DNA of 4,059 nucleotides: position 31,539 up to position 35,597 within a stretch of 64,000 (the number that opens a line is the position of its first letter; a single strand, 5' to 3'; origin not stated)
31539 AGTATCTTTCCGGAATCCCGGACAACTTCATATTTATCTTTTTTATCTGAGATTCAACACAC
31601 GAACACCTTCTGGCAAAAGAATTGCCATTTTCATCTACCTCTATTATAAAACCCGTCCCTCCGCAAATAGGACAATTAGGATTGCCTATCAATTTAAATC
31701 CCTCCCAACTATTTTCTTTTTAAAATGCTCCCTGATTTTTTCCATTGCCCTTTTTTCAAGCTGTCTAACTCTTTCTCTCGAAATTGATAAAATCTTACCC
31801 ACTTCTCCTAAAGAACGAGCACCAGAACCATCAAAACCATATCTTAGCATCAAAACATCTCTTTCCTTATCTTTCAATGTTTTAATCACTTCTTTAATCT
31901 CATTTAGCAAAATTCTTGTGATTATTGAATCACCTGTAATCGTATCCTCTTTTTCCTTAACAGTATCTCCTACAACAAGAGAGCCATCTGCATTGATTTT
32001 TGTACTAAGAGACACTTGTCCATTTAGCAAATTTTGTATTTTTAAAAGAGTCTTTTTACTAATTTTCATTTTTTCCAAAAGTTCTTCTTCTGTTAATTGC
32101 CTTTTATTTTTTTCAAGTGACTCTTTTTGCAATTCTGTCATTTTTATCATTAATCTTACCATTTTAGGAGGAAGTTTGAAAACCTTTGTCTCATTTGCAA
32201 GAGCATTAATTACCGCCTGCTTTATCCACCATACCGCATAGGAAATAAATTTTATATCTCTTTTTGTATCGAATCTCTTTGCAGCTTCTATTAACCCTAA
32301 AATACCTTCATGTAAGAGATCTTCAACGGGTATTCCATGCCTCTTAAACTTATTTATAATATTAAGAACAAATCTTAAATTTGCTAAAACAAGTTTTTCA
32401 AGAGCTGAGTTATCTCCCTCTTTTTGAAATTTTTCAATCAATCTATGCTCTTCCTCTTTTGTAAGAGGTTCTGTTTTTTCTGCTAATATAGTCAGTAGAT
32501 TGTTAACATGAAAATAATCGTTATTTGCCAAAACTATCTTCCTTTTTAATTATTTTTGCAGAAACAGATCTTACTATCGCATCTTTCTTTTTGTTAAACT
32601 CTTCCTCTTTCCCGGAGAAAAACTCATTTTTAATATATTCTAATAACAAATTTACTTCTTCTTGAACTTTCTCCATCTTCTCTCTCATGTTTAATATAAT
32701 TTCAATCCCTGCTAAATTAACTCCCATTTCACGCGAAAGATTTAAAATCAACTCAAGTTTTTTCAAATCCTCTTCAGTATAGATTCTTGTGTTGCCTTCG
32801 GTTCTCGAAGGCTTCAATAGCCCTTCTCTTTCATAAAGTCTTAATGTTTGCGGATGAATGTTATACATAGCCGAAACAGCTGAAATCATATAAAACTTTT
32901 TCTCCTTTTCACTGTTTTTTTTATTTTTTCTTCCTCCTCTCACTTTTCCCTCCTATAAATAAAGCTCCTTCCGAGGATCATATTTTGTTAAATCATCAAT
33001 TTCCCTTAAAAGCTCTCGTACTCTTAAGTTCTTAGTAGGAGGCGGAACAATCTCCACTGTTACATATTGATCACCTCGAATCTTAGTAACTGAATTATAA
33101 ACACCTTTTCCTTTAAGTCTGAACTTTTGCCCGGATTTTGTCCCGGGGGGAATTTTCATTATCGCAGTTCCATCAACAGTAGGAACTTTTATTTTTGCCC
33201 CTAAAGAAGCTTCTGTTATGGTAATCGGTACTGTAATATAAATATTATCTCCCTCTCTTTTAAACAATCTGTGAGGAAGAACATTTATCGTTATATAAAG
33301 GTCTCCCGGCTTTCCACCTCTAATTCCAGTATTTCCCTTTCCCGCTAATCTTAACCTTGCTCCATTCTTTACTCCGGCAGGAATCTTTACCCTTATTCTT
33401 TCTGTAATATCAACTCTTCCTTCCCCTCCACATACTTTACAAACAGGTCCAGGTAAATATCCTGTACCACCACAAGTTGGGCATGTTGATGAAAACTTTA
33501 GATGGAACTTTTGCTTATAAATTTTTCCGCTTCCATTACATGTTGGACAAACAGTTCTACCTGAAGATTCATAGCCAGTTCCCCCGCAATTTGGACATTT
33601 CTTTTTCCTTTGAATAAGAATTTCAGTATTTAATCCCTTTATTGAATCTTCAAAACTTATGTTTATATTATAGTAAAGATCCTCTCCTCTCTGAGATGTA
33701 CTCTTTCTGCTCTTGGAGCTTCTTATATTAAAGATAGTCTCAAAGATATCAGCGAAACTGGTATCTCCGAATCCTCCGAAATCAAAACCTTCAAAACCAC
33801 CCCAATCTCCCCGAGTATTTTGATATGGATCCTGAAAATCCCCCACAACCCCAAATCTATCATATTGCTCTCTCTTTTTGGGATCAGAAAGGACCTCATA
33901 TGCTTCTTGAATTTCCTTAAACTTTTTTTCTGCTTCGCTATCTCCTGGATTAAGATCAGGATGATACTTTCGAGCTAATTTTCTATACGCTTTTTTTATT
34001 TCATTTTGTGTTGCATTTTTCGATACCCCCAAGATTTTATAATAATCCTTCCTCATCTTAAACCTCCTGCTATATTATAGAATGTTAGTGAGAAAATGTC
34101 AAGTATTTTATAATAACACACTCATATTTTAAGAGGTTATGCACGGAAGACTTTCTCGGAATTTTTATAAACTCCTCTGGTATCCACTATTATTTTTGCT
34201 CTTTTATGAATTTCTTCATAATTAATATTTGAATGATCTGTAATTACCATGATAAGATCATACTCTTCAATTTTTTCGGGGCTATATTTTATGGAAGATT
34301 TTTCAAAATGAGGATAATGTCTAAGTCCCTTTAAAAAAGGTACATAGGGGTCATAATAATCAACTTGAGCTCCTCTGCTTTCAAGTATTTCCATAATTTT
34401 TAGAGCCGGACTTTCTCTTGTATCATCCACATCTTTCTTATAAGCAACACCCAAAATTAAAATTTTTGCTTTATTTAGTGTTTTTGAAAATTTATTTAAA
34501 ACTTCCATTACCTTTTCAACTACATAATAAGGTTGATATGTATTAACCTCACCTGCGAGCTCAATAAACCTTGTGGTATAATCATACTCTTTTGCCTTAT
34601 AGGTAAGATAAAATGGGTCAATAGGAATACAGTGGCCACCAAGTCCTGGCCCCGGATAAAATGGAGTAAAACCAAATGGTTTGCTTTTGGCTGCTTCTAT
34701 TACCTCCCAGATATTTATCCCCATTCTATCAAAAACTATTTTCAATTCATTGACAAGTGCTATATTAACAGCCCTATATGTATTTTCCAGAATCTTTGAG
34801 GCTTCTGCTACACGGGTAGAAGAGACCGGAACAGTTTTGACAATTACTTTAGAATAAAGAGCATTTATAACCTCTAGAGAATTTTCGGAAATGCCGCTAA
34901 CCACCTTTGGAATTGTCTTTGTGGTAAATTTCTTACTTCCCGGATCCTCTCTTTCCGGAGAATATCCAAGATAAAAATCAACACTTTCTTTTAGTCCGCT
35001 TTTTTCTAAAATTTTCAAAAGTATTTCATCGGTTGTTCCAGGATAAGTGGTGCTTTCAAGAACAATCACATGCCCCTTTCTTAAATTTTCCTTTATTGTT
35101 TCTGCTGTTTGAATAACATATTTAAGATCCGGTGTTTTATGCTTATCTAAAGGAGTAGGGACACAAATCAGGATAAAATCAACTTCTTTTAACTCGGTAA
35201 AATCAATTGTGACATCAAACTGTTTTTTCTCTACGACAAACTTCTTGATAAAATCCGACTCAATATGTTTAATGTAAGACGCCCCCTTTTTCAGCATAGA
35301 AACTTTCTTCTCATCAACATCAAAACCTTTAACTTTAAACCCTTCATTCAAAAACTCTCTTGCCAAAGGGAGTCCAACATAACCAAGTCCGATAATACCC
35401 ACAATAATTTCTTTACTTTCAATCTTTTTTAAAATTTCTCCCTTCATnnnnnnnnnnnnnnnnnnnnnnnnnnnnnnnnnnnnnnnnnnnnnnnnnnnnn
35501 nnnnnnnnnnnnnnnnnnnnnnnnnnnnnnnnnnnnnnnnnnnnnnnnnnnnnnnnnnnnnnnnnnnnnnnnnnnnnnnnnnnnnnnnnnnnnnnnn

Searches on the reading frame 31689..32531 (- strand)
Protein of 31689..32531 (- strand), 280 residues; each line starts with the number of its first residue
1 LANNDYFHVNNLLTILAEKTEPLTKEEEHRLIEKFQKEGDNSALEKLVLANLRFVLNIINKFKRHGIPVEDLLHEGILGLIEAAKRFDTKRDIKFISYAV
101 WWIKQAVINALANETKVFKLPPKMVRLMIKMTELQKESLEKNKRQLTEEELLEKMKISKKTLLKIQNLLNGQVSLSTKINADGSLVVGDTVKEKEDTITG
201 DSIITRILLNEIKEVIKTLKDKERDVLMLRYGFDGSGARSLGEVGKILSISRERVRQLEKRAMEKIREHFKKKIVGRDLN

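Call 66: search_protein_families(library=pfam, proteins=[window:31689-32531:-], max_evalue=0.00001)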
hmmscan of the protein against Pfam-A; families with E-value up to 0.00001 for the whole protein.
window:31689-32531:- (280 aa): 2 families
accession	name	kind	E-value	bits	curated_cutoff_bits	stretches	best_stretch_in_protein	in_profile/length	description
PF04545.22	Sigma70_r4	-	1.8e-16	59.8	24.1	1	216-268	2-50/50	Sigma-70, region 4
PF04542.20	Sigma70_r2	-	3.2e-16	59.3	24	1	47-115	1-69/71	Sigma-70 region 2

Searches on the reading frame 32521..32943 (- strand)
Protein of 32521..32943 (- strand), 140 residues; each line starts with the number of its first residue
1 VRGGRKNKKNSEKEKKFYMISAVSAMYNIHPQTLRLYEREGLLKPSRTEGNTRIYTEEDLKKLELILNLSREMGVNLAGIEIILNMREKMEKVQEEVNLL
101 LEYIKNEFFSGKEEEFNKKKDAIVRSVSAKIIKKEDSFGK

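Call 66: search_protein_families(library=pfam, proteins=[window:32521-32943:-], max_evalue=0.00001)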
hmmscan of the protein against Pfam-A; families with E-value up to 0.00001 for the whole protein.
window:32521-32943:- (140 aa): 3 families
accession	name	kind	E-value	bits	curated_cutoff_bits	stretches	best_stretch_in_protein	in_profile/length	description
PF13411.12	MerR_1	-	9.9e-18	64.5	21.6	1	18-85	1-67/69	MerR HTH family regulatory protein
PF00376.29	MerR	-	2.8e-12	46.7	28.2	1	20-55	2-38/38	MerR family regulatory protein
PF13591.12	MerR_2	-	6.8e-12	45.4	29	1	20-100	3-82/84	MerR HTH family regulatory protein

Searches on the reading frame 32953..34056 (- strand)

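Call 66: search_protein_families(library=pfam, proteins=[window:32953-34056:-], max_evalue=0.00001)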
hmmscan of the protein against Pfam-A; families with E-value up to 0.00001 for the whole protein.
window:32953-34056:- (367 aa): 3 families
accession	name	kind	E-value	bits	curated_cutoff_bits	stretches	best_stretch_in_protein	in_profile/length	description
PF01556.23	DnaJ_C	-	2.1e-49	167.9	26.6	1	128-339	2-152/152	DnaJ C terminal domain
PF00226.36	DnaJ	-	1.4e-31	108.9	27.8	1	4-66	1-63/63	DnaJ domain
PF00684.25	DnaJ_CXXCXGXG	-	8.3e-10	39.2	32.7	1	154-213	1-65/65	DnaJ central domain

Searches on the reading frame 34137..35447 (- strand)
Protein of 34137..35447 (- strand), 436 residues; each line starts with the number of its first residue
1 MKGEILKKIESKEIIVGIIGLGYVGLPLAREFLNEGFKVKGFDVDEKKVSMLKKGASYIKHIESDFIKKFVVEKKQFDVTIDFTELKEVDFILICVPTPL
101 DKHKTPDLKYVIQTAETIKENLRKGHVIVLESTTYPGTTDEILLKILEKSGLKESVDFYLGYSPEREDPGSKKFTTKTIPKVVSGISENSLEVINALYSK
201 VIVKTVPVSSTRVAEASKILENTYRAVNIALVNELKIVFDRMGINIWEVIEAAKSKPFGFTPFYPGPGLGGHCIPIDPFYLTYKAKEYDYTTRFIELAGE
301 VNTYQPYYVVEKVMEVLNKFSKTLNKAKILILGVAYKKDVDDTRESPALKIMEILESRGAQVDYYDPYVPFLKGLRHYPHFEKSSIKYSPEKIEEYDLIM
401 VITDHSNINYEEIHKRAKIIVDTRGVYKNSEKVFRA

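Call 66: search_protein_families(library=pfam, proteins=[window:34137-35447:-], max_evalue=0.00001)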
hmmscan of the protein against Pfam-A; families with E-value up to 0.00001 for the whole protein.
window:34137-35447:- (436 aa): 4 families
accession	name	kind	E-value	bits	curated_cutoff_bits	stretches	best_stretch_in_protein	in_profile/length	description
PF03721.20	UDPG_MGDP_dh_N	-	1.1e-44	152.7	27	1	16-192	3-181/187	UDP-glucose/GDP-mannose dehydrogenase family, NAD binding domain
PF00984.24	UDPG_MGDP_dh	-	1.1e-31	109.2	25.4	1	213-303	2-93/94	UDP-glucose/GDP-mannose dehydrogenase family, central domain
PF03720.21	UDPG_MGDP_dh_C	-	1e-24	87.3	30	1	330-428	1-102/103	UDP-glucose/GDP-mannose dehydrogenase family, UDP binding domain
PF03446.21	NAD_binding_2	-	3.9e-12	46.9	21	1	16-146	2-107/161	NAD binding domain of 6-phosphogluconate dehydrogenase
